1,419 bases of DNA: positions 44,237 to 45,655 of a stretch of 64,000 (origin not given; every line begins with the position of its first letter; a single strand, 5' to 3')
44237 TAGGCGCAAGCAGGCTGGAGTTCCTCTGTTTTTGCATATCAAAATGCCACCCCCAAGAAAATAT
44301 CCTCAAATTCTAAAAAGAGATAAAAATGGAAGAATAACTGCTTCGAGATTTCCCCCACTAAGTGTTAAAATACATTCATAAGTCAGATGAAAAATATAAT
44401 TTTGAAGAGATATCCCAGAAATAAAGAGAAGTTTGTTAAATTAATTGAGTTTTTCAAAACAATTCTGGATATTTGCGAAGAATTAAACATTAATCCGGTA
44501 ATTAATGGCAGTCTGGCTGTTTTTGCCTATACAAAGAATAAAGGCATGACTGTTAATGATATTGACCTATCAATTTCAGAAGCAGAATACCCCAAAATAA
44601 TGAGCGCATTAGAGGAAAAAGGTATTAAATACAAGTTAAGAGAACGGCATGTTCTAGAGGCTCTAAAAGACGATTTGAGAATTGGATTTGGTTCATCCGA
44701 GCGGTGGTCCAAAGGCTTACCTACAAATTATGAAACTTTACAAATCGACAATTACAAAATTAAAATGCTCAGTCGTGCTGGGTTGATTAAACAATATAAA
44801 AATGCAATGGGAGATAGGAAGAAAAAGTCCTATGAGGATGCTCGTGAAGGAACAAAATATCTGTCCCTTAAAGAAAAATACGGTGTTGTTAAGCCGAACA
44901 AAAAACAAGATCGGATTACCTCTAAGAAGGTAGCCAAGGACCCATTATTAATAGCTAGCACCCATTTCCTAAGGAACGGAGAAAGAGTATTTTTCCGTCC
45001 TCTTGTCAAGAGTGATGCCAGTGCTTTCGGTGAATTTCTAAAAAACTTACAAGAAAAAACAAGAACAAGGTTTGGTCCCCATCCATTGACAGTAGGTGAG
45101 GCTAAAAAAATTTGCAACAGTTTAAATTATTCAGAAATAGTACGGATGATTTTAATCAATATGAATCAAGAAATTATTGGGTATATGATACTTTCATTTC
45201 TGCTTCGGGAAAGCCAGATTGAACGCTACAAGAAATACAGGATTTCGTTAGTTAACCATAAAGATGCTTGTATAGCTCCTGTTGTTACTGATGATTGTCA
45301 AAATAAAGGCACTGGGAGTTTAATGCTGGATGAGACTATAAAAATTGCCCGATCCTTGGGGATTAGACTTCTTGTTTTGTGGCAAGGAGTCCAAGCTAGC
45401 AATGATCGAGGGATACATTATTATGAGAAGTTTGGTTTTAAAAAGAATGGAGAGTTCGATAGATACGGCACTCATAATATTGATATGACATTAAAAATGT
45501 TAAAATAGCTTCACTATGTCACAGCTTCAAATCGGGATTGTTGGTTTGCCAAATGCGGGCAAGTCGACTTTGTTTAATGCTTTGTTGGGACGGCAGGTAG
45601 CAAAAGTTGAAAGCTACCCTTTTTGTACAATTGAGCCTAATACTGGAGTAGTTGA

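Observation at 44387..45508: Nucleotidyltransferase–GNAT acetyltransferase fusion (possible bifunctional small-molecule or antibiotic-modifying enzyme)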

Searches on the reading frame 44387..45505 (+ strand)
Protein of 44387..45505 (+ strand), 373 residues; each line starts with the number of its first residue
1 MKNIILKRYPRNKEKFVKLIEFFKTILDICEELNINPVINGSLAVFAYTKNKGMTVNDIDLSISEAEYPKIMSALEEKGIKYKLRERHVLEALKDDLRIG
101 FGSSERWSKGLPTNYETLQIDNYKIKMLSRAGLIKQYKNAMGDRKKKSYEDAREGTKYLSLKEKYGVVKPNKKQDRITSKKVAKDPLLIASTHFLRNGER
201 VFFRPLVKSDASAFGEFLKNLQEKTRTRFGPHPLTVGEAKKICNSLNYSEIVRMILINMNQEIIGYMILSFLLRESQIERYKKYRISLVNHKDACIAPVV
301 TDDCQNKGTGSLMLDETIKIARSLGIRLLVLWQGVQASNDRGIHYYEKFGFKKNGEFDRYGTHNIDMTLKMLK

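Call 3: search_protein_families(library=pfam, proteins=[window:44387-45505:+], max_evalue=1)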
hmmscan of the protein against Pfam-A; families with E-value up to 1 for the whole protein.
window:44387-45505:+ (373 aa): 10 families
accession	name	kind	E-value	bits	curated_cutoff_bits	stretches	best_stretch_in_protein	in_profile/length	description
PF00583.31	Acetyltransf_1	-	5.3e-09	36.8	20.7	1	253-351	34-116/116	Acetyltransferase (GNAT) family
PF13508.13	Acetyltransf_7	-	5.9e-07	30.2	27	1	259-353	10-84/84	Acetyltransferase (GNAT) domain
PF13302.13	Acetyltransf_3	-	4.8e-05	24.5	25.4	1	200-352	1-138/138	Acetyltransferase (GNAT) domain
PF10706.15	Aminoglyc_resit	-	5.3e-05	23.8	21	1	25-89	4-68/149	Aminoglycoside-2''-adenylyltransferase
PF08445.16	FR47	-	0.0024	18.3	22.1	1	300-354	29-80/86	FR47-like protein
PF13420.13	Acetyltransf_4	-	0.0063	17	24.3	1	293-367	76-153/155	Acetyltransferase (GNAT) domain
PF14907.12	NTP_transf_5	-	0.011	15.7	31.2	1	42-87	81-125/249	Uncharacterised nucleotidyltransferase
PF13673.13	Acetyltransf_10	-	0.049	14.1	23.6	1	299-367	58-124/128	Acetyltransferase (GNAT) domain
PF22723.2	NA-iREase2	-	0.066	14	27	1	45-118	21-95/119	NACHT-associated inactive Restriction Endonuclease 2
PF07485.16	DUF1529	-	0.11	12.7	25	1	42-82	44-83/121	Domain of Unknown Function (DUF1259)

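Call 4: search_protein_families(library=ncbifam, proteins=[window:44387-45505:+], max_evalue=1)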
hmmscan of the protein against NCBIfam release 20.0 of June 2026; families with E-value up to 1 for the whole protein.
window:44387-45505:+ (373 aa): 9 families
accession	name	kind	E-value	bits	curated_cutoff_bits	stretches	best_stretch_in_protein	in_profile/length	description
TIGR01575.1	rimI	equivalog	1.6e-08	34.7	86.4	1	286-360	49-121/132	ribosomal protein S18-alanine N-acetyltransferase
NF053587.1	SpmdActasePaiA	equivalog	5.4e-06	26.3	250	1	253-361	60-157/172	spermidine/spermine N(1)-acetyltransferase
NF007025.1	PRK09491.1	equivalog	0.0001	22.3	173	1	299-353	69-121/145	ribosomal protein S18-alanine N-acetyltransferase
NF040504.1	resist_ArsN1b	equivalog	0.00066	19.5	210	1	209-362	7-144/159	arsinothricin resistance N-acetyltransferase ArsN1 family B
TIGR03585.1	PseH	equivalog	0.00071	19.7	93.1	1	290-360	74-142/156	UDP-4-amino-4,6-dideoxy-N-acetyl-beta-L-altrosamine N-acetyltransferase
NF040503.1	resist_ArsN1a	equivalog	0.0042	16.8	170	1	300-362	84-144/159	arsinothricin resistance N-acetyltransferase ArsN1 family A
NF007527.0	PRK10140.1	equivalog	0.048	13.5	236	1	299-365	85-150/162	N-acetyltransferase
NF011709.0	PRK15130.1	equivalog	0.063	13.1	218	1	293-357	83-146/186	spermidine N1-acetyltransferase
NF058543.1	ActPatMycb56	equivalog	0.17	10.7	460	1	291-327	216-252/317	acetyltransferase Pat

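Call 5: find_homologous_proteins(query=window:44387-45505:+, max_evalue=0.001)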
Query window:44387-45505:+ (373 aa): 12 proteins with E <= 0.001 among 2709 candidates.
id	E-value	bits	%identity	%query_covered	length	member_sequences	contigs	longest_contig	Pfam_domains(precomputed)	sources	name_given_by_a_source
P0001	6.7e-245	830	100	100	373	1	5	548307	PF13508.14,PF00583.32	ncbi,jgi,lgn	-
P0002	1.9e-182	624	74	99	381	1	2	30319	PF13302.14,PF13508.14,PF00583.32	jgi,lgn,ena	-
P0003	1.7e-177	608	72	99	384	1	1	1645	PF13508.14,PF00583.32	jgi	-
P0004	4.3e-156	537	63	99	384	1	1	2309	PF00583.32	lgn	-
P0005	4.9e-156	537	64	99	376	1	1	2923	PF00583.32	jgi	-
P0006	6.0e-107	376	69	66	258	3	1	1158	PF13302.14,PF13508.14,PF00583.32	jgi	jgi:GNAT superfamily N-acetyltransferase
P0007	1.7e-93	332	70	56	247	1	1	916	PF13302.14,PF13508.14,PF00583.32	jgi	-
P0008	1.0e-70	257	54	54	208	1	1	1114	PF13673.14,PF13302.14,PF13508.14,PF00583.32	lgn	-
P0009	3.6e-44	169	53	45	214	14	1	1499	-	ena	-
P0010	7.2e-42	162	50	43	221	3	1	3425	PF10706.16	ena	-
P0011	2.7e-22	97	37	42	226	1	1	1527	PF13508.14,PF00583.32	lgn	-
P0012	5.8e-19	86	35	47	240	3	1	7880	PF13508.14,PF00583.32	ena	-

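Call 6: search_solved_structures(query=window:44387-45505:+, max_evalue=1, show_alignments=3)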
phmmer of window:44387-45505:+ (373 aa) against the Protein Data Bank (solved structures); distinct sequences matched with E-value up to 1: 22.
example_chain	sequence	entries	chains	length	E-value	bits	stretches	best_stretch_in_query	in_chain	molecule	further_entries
1vhs_A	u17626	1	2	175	8.9e-05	24.9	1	291-358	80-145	similar to phosphinothricin acetyltransferase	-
2i79_A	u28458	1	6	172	0.00055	22.3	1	303-359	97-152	Acetyltransferase, GNAT family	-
2cnm_A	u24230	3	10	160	0.0055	19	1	279-353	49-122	MODIFICATION OF 30S RIBOSOMAL SUBUNIT PROTEIN S18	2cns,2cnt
4mbu_A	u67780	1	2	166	0.006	18.9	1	303-361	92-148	Similar to N-acetyltransferase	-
2ae6_A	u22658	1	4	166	0.018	17.4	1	288-358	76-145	acetyltransferase, GNAT family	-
1tiq_A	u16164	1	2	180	0.03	16.6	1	300-360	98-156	Protease synthase and sporulation negative regulatory protein PAI 1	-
5isv_A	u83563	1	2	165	0.037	16.3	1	283-353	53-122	Ribosomal-protein-alanine acetyltransferase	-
2ge3_A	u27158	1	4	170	0.038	16.3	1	304-356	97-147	probable acetyltransferase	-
7nhk_c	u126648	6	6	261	0.069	15.4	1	43-128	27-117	30S ribosomal protein S2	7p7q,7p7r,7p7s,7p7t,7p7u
1yvo_A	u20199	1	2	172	0.077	15.3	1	299-362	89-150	conserved hypothetical protein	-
2bl1_A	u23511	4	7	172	0.077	15.3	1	299-362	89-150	PUTATIVE PHOSPHINOTHRICIN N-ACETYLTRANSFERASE PA4866 | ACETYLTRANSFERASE PA4866 FROM P. AERUGINOSA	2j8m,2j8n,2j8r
2vi7_A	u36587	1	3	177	0.084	15.2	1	296-362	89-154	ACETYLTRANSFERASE PA1377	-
9it0_A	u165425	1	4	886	0.099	14.9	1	194-353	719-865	Protein acetyltransferase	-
9isq_A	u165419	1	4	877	0.1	14.9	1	194-353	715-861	Protein acetyltransferase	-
8osp_A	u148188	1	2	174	0.12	14.7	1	304-357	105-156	N-acetyltransferase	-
4nxy_A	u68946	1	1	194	0.56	12.4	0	194-357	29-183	Acyl-CoA synthetase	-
4u5y_A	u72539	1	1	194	0.73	12.1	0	195-357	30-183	Acyl-CoA synthetase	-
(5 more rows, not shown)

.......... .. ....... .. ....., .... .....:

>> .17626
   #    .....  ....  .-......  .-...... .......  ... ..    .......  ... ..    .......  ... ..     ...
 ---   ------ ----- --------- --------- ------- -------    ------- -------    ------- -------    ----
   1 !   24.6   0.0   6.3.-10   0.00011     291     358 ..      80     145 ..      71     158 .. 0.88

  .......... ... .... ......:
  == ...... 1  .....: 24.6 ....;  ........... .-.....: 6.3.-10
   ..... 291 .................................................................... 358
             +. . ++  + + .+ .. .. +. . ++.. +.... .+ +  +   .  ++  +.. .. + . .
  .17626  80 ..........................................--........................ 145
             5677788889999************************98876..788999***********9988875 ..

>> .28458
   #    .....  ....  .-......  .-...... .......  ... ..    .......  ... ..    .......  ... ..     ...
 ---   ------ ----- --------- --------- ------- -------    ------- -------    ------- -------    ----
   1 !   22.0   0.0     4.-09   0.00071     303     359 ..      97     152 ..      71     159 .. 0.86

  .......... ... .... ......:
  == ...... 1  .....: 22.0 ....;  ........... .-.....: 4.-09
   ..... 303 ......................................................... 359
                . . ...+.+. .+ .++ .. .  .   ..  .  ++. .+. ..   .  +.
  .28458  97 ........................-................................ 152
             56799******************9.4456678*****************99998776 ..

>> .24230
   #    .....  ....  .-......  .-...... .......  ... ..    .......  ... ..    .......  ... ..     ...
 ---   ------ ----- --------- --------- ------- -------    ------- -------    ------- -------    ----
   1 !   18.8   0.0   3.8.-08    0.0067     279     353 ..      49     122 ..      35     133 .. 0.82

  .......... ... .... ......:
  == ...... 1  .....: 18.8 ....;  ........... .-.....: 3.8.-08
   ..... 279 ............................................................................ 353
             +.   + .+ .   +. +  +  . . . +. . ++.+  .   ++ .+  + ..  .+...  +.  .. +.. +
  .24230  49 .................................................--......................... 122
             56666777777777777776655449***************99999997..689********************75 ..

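Call 9: find_encoding_contigs(protein=P0001, flank=8000, max_places=5)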
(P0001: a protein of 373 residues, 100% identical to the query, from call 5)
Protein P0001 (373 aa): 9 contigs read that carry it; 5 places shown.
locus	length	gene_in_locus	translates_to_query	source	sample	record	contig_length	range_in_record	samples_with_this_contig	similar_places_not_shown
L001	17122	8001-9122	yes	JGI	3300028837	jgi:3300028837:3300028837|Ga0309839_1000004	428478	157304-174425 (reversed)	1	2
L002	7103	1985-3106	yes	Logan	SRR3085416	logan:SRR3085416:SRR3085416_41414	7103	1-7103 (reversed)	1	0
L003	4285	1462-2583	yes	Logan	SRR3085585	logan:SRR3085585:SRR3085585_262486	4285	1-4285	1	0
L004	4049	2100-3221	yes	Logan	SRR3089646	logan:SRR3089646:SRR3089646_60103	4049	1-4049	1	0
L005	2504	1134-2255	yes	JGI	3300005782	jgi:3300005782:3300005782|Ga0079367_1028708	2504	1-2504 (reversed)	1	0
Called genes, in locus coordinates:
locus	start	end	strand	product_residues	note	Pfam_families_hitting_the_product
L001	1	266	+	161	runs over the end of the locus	-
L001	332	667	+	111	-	-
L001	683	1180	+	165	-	PF02075:RuvC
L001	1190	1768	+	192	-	PF01330:RuvA_N, PF14520:HHH_5, PF07499:RuvA_C (weak)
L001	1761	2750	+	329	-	PF05496:RuvB_N, PF13191:AAA_16 (faint), PF00004:AAA, PF07728:AAA_5, PF17864:AAA_lid_4, PF05491:WHD_RuvB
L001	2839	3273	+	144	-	PF00293:NUDIX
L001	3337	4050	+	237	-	-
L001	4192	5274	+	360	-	-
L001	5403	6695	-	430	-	PF01555:N6_N4_Mtase (weak), PF01170:UPF0020, PF13847:Methyltransf_31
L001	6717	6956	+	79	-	-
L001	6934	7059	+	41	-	-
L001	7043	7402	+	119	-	PF01844:HNH (weak), PF13391:HNH_2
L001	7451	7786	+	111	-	-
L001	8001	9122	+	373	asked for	PF00583:Acetyltransf_1, PF13508:Acetyltransf_7 (weak)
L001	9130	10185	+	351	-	PF00350:Dynamin_N (faint), PF01926:MMR_HSR1, PF02421:FeoB_N (weak), PF06071:YchF-GTPase_C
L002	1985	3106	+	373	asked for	PF00583:Acetyltransf_1, PF13508:Acetyltransf_7 (weak)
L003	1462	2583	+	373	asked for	PF00583:Acetyltransf_1, PF13508:Acetyltransf_7 (weak)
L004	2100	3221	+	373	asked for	PF00583:Acetyltransf_1, PF13508:Acetyltransf_7 (weak)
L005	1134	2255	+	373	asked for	PF00583:Acetyltransf_1, PF13508:Acetyltransf_7 (weak)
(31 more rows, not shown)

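Call 10: find_encoding_contigs(protein=P0002, flank=8000, max_places=4)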
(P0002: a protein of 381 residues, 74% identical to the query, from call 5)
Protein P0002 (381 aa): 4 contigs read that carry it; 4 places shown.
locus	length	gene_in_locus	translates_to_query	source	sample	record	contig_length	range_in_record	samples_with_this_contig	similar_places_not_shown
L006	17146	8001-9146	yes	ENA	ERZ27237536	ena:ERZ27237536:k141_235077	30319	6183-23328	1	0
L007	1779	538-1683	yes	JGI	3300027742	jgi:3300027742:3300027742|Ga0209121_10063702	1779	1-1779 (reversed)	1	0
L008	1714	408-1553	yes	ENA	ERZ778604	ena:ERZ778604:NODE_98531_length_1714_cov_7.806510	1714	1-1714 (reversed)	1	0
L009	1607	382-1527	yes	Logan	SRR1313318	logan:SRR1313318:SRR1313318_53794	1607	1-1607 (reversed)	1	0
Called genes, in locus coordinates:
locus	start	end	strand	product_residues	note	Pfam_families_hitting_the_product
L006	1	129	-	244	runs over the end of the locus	-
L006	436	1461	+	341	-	PF00154:RecA_N, PF08423:Rad51, PF06745:ATPase (weak), PF27531:MT3502_N, PF21096:RecA_C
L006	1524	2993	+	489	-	PF12072:RNase_Y_N, PF01966:HD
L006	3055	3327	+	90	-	PF00216:Bac_DNA_binding, PF18291:HU-HIG (weak)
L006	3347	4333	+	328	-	PF00005:ABC_tran, PF13476:AAA_23 (weak), PF13304:AAA_21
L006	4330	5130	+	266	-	PF06182:ABC2_membrane_6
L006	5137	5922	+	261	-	PF06182:ABC2_membrane_6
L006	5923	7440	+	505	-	PF03485:Arg_tRNA_synt_N, PF00750:tRNA-synt_1d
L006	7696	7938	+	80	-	-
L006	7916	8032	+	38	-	-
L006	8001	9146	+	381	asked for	PF13302:Acetyltransf_3 (faint), PF00583:Acetyltransf_1, PF13508:Acetyltransf_7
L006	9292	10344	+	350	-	PF00350:Dynamin_N (faint), PF01926:MMR_HSR1, PF02421:FeoB_N (weak), PF02824:TGS (faint), PF06071:YchF-GTPase_C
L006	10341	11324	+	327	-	PF01745:IPT (weak), PF01715:IPPT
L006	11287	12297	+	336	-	PF01594:AI-2E_transport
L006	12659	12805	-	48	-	PF18930:DUF5679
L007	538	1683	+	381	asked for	PF13302:Acetyltransf_3 (faint), PF00583:Acetyltransf_1, PF13508:Acetyltransf_7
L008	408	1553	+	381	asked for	PF13302:Acetyltransf_3 (faint), PF00583:Acetyltransf_1, PF13508:Acetyltransf_7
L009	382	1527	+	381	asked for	PF13302:Acetyltransf_3 (faint), PF00583:Acetyltransf_1, PF13508:Acetyltransf_7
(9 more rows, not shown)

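Call 30: find_related_loci(query=A3, collection=genome_contigs, flank=6000)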
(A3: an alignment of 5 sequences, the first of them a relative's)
Query A3 (373 aa) in genome_contigs; peptide patterns used: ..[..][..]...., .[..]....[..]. (x = any residue, [..] = any of these).
163 stretches matched a pattern; 6 encode a relative of the query (tblastn E <= 1e-3); 6 distinct loci.
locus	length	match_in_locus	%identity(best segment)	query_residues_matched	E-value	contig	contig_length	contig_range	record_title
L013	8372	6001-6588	36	176-371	1e-38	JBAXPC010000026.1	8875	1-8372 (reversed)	MAG: bacterium isolate ELA521 MAG521_26, whole genome shotgun sequence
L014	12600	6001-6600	35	177-371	4e-32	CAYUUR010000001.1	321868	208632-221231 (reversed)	MAG TPA_asm: uncultured Candidatus Saccharibacteria bacterium isolate SRP342105_co1_352 genome assembly, contig: NODE_24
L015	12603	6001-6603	34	177-371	5e-31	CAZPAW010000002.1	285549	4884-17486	MAG TPA_asm: uncultured Candidatus Saccharibacteria bacterium isolate SRP300315_co1_57 genome assembly, contig: NODE_8_l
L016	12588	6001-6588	32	177-371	5e-30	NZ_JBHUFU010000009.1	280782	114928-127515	Streptomyces desertarenae strain CGMCC 4.7455 spades_K_21_77_9, whole genome shotgun sequence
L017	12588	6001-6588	31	178-371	4e-25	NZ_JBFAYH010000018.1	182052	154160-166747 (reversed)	Streptomyces sp. NPDC051840 NPDC051840_75_A9.ctg-0018, whole genome shotgun sequence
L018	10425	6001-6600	33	177-371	5e-31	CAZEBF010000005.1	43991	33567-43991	MAG TPA_asm: uncultured Candidatus Saccharibacteria bacterium isolate SRP286056_co1_136 genome assembly, contig: NODE_84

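Call 31: list_cluster_members(proteins=[P0001, P0002, P0033, P0059, P0037, P0134, P0137, P0261, P0330, P0337])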
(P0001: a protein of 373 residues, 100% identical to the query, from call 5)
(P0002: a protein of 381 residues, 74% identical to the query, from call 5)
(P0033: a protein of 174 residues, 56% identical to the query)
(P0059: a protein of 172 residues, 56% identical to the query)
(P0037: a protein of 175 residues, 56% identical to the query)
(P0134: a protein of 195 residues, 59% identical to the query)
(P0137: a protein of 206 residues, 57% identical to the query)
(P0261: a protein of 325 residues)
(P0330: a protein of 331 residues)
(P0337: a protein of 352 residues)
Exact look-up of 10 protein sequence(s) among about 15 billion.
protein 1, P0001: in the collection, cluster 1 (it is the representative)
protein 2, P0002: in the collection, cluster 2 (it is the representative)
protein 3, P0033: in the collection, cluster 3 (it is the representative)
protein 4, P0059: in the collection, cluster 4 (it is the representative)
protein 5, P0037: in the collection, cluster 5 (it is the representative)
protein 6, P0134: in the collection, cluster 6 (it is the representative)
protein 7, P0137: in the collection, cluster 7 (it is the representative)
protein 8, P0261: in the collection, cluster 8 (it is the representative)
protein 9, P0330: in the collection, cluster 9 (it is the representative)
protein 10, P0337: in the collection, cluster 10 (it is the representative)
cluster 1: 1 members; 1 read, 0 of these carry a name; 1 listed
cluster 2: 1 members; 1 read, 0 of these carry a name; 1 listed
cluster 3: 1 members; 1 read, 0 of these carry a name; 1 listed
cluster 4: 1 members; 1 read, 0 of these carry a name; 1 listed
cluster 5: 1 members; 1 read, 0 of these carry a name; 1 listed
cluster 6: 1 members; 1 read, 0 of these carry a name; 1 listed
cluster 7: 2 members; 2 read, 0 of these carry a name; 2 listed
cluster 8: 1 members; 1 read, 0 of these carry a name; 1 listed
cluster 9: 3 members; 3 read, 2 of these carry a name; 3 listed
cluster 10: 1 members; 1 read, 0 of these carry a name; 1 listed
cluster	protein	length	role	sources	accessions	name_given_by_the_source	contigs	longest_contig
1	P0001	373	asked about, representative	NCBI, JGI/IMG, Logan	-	-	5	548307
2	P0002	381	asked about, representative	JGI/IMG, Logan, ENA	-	-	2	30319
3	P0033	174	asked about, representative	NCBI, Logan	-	-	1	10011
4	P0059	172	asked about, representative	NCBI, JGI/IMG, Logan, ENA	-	-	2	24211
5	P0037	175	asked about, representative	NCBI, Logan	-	-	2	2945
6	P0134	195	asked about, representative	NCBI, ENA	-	-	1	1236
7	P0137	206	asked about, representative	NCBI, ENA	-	-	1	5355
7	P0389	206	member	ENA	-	-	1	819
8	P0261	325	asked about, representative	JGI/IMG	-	-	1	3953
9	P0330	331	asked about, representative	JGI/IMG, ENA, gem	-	-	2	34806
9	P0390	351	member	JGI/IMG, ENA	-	ribosomal protein S18 acetylase RimI-like enzyme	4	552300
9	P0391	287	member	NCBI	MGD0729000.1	MAG: GNAT family N-acetyltransferase, partial [Candidatus Micrarchaeaceae archaeon]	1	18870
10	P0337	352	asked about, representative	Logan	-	-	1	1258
